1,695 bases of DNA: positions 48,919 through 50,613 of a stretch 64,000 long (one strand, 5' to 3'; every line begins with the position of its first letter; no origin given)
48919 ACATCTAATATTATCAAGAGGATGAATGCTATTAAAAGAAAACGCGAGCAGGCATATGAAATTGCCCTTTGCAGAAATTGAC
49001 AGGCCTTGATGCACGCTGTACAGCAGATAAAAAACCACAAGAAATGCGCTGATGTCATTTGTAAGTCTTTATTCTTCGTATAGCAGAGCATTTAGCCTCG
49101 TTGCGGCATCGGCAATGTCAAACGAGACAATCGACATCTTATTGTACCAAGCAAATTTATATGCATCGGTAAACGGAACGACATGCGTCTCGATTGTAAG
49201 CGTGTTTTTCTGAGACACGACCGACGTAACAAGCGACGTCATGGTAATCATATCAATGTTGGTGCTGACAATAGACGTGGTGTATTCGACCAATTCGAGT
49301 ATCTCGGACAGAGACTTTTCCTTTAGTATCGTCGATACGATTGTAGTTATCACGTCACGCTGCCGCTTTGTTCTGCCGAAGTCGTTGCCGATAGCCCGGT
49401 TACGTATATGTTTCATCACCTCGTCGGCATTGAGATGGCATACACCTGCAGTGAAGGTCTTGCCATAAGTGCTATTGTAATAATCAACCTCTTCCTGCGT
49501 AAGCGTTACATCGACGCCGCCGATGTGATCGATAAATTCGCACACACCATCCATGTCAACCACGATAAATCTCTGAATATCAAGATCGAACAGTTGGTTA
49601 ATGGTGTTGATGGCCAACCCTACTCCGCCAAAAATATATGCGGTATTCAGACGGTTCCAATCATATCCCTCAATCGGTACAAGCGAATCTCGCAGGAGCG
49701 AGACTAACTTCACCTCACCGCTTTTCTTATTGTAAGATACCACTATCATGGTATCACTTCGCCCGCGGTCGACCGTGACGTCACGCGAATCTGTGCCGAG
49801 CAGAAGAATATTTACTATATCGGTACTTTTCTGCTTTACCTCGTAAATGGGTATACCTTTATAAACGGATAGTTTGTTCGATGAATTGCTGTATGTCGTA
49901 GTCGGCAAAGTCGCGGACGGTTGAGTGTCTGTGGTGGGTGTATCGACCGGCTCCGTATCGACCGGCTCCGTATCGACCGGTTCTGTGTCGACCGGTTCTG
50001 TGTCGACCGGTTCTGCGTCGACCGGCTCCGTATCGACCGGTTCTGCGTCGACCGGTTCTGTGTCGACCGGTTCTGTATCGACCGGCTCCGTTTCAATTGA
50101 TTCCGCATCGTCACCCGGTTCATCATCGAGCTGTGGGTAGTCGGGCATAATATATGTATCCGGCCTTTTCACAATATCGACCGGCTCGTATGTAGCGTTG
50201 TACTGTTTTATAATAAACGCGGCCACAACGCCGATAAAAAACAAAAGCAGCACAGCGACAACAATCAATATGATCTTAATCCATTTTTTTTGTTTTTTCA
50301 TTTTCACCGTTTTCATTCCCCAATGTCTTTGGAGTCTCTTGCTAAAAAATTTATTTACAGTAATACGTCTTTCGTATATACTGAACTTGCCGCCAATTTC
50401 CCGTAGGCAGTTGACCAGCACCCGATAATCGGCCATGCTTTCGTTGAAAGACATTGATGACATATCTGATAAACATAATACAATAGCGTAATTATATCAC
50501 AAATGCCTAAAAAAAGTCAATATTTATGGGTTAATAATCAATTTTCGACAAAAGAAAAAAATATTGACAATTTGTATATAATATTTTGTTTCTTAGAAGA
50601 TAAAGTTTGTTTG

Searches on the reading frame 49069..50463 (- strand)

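Call 14: search_protein_families(library=pfam, proteins=[window:49069-50463:-], max_evalue=0.00001)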
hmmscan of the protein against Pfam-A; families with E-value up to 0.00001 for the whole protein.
window:49069-50463:- (464 aa): 1 family
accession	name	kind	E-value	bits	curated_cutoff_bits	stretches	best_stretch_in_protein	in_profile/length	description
PF03816.19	LytR_cpsA_psr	-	1.1e-33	116.9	24.6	1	235-379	1-148/150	LytR_cpsA_psr family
